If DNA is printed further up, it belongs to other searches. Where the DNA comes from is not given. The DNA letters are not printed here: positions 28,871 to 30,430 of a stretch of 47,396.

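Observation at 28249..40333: Accessory island between glmM and glmS: candidate undescribed uronic-acid/hexosamine exopolysaccharide synthesis, modification and turnover system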

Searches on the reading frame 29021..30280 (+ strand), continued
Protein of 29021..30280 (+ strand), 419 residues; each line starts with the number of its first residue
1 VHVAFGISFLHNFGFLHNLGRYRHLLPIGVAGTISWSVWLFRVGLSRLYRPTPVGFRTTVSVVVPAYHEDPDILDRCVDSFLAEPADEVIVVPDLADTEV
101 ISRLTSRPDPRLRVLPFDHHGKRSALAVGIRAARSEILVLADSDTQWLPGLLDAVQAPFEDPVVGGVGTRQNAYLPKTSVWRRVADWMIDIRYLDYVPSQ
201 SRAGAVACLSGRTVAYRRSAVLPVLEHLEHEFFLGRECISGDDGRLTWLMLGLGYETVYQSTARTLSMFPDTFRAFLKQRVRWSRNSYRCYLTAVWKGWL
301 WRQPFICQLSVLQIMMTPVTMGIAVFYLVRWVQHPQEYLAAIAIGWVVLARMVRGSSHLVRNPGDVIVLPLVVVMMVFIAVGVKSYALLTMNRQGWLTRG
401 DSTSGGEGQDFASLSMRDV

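Call 64: search_protein_families(library=ncbifam, proteins=[L023:8514-10004:+, L022:8670-10004:+], max_evalue=1e-20)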
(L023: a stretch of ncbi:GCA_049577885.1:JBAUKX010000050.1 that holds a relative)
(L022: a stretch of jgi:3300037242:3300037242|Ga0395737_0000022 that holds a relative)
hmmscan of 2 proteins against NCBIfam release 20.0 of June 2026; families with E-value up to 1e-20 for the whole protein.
L023:8514-10004:+ (496 aa): 6 families
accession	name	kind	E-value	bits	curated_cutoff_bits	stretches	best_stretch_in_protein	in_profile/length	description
NF047673.2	TeichurnBiosyTuaD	equivalog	9.5e-126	420.4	700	1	23-449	4-433/439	UDP-glucose 6-dehydrogenase TuaD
TIGR03026.1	NDP-sugDHase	subfamily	3.9e-117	391.5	189.8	1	22-428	2-413/413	nucleotide sugar dehydrogenase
NF041297.1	UDPGDh_AglM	equivalog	9.6e-101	337.8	670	1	23-434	3-421/429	UDP-glucose 6-dehydrogenase AglM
NF040825.1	UDPMaNacDH_Arch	equivalog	5.9e-45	153.9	750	1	23-447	3-415/418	UDP-N-acetyl-D-mannosamine dehydrogenase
NF008286.0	PRK11064.1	equivalog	1.9e-39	135.5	459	1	22-413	5-406/420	UDP-N-acetyl-D-mannosamine dehydrogenase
NF011631.0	PRK15057.1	equivalog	4.8e-32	111.5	757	1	23-371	3-340/388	UDP-glucose 6-dehydrogenase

L022:8670-10004:+ (444 aa): 6 families
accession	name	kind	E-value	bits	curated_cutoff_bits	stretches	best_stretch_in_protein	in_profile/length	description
NF047673.2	TeichurnBiosyTuaD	equivalog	4.5e-115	385.3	700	1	3-402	31-433/439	UDP-glucose 6-dehydrogenase TuaD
TIGR03026.1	NDP-sugDHase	subfamily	1.5e-103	346.8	189.8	1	2-381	29-413/413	nucleotide sugar dehydrogenase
NF041297.1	UDPGDh_AglM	equivalog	5.9e-92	308.8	670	1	2-386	29-420/429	UDP-glucose 6-dehydrogenase AglM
NF040825.1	UDPMaNacDH_Arch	equivalog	4e-41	141.3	750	1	8-400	35-415/418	UDP-N-acetyl-D-mannosamine dehydrogenase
NF008286.0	PRK11064.1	equivalog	1.4e-28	99.6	459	1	2-365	32-405/420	UDP-N-acetyl-D-mannosamine dehydrogenase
NF011631.0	PRK15057.1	equivalog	1.7e-23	83.4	757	1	48-324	72-340/388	UDP-glucose 6-dehydrogenase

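Call 69: search_dna_similar(query=window:29021-30280:+, collection=plasmids, mode=protein, max_evalue=1e-20, max_rows=25)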
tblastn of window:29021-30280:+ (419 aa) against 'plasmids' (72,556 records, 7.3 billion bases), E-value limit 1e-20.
Records with a match: 325; places in all: 327; records where one place covers at least 80% of the query: 289.
Best place of each record, by identity: <60% 325.
By first word of the organism name: Rhizobium 120; Bacillus 97; Sinorhizobium 73; Bradyrhizobium 9; Mesorhizobium 7; Paraburkholderia 5; Lactococcus 4; Cupriavidus 2; Enterococcus 2; Curtobacterium 1; and 5 more.
By predicted mobility (MOB-suite, as given by PLSDB): conjugative 290; non-mobilizable 23; mobilizable 12.
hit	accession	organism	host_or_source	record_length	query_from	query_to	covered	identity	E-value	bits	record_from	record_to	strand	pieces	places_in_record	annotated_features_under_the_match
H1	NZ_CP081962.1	Curtobacterium sp. TC1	Medicago sativa,cell culture,seed ...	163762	29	410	91%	31.7%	1e-46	179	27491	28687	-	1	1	glycosyltransferase family 2 protein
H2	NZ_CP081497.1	Streptomyces sp. BHT-5-2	whole organism,plant soil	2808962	55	407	84%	32.3%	4e-40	160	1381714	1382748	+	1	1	none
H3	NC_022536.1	Agrobacterium pusense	-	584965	20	416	95%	26.8%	4e-26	118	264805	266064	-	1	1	nodC: chitooligosaccharide synthase NodC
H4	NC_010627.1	Paraburkholderia phymatum STM815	-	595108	17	410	94%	26.7%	3e-25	115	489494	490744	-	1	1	nodC: chitooligosaccharide synthase NodC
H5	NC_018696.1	Paraburkholderia phenoliruptrix BR3459a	Mimosa flocculosa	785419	17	410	94%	26.7%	3e-25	115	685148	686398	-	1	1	nodC: chitooligosaccharide synthase NodC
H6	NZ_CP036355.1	Bacillus sp. SYJ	Pelodiscus sinensis,tissue sample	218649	26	399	89%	27.9%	1e-26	120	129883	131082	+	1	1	hasA: hyaluronan synthase HasA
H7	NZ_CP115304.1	Bacillus tropicus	Tryonyx sinensis (Chinese soft-shell ...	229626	26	399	89%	27.9%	1e-26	120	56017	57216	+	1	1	hasA: hyaluronan synthase HasA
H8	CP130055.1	Sinorhizobium meliloti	Medicago,Cell culture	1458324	50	418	88%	28.2%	6e-25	115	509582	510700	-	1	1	nodC: chitooligosaccharide synthase NodC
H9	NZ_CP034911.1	Sinorhizobium alkalisoli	single cell,root nodule of Sesbania ...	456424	29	401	89%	27.8%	8e-28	123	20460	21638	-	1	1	nodC: chitooligosaccharide synthase NodC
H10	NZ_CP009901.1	Bacillus anthracis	Microbial isolate,soil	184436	26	399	89%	27.7%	4e-27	121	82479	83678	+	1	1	hasA: hyaluronan synthase HasA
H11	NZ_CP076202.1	Bacillus anthracis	-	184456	26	399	89%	27.7%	4e-27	121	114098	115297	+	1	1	hasA: hyaluronan synthase HasA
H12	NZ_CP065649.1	Bacillus cereus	-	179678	26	399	89%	27.7%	2e-26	119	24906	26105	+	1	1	hasA: hyaluronan synthase HasA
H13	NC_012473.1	Bacillus cereus 03BB102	-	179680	26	399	89%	27.7%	2e-26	119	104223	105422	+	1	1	hasA: hyaluronan synthase HasA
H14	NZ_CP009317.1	Bacillus cereus 03BB102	Human blood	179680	26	399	89%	27.7%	2e-26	119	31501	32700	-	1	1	hasA: hyaluronan synthase HasA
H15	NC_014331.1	Bacillus cereus biovar anthracis str. CI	-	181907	26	399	89%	27.7%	2e-26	119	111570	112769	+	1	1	hasA: hyaluronan synthase HasA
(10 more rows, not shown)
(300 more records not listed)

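Call 70: get_annotated_region(hit=H1, flank=7000)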
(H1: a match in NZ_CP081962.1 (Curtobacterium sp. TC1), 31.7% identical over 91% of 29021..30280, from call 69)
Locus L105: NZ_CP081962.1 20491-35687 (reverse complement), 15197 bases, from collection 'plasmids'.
description: Curtobacterium sp. TC1 plasmid pTCL, complete sequence
organism: Curtobacterium sp. TC1 (NCBI taxid 2862880)
taxonomy: Bacteria; Actinomycetota; Actinomycetes; Micrococcales; Microbacteriaceae; Curtobacterium; Curtobacterium sp. TC1
host: -; source: Medicago sativa,cell culture,seed coat,seed coat; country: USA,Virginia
typing (MOB-suite, as given by PLSDB): non-mobilizable
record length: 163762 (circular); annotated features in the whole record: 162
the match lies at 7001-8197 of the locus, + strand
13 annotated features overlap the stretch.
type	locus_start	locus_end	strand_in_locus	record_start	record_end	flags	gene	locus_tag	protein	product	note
CDS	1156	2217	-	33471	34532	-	-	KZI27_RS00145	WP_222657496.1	AraC family transcriptional regulator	-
CDS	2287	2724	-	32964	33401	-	-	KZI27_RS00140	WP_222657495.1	LuxR C-terminal-related transcriptional regulator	GO:0006355 - regulation of DNA-templated transcription [Evidence IEA]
CDS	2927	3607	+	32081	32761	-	-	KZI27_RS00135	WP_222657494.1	hypothetical protein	-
CDS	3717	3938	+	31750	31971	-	-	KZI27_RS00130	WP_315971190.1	hypothetical protein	-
CDS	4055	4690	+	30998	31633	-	-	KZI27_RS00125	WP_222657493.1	carbonic anhydrase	-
CDS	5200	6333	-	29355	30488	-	-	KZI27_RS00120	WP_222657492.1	DUF475 domain-containing protein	-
CDS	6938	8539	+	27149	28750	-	-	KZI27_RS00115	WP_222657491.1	glycosyltransferase family 2 protein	-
CDS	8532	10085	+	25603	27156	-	-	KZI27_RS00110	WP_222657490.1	glycosyl hydrolase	-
CDS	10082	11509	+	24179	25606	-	-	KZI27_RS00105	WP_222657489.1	UDP-glucose/GDP-mannose dehydrogenase family protein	-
CDS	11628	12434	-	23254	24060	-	-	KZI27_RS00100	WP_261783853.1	helix-turn-helix domain-containing protein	-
CDS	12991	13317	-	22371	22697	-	-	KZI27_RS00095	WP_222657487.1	hypothetical protein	-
CDS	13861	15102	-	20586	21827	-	-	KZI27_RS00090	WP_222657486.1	HTTM domain-containing protein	GO:0017187 - peptidyl-glutamic acid carboxylation [Evidence IEA]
CDS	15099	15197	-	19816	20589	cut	-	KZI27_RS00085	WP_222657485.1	DUF5819 family protein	-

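Call 71: search_protein_families(library=pfam, proteins=[L105:8532-10085:+, L105:6938-8539:+, L105:10082-11509:+], max_evalue=0.001)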
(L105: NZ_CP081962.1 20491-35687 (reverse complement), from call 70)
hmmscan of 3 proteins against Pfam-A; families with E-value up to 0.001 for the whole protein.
L105:8532-10085:+ (517 aa): 1 family
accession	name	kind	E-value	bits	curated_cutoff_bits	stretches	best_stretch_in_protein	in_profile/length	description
PF02156.21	Glyco_hydro_26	-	4.4e-14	53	20.2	1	292-406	134-241/311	Glycosyl hydrolase family 26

L105:6938-8539:+ (533 aa): 5 families
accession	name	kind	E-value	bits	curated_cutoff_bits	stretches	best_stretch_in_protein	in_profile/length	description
PF13641.12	Glyco_tranf_2_3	-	2.5e-24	87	27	1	54-279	4-230/230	Glycosyltransferase like family 2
PF13632.12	Glyco_trans_2_3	-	1.5e-15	58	27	1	131-317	2-182/198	Glycosyl transferase family group 2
PF00535.33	Glycos_transf_2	-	3.5e-15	56.8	23.3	1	54-216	1-166/168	Glycosyl transferase family 2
PF13506.12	Glyco_transf_21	-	7.7e-12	45.5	21.7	1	115-278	18-174/174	Glycosyl transferase family 21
PF03142.21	Chitin_synth_2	-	3.1e-05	23.3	27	1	122-287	196-381/527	Chitin synthase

L105:10082-11509:+ (475 aa): 4 families
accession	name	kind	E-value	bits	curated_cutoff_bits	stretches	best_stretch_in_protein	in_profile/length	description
PF03721.20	UDPG_MGDP_dh_N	-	1.4e-56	191.5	27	1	19-200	3-186/187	UDP-glucose/GDP-mannose dehydrogenase family, NAD binding domain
PF00984.24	UDPG_MGDP_dh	-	7.4e-31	106.6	25.4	1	219-311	2-92/94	UDP-glucose/GDP-mannose dehydrogenase family, central domain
PF03720.21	UDPG_MGDP_dh_C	-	1.2e-25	90.2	30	1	336-435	1-101/103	UDP-glucose/GDP-mannose dehydrogenase family, UDP binding domain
PF03446.21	NAD_binding_2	-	8.4e-07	29.6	21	1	19-148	2-104/161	NAD binding domain of 6-phosphogluconate dehydrogenase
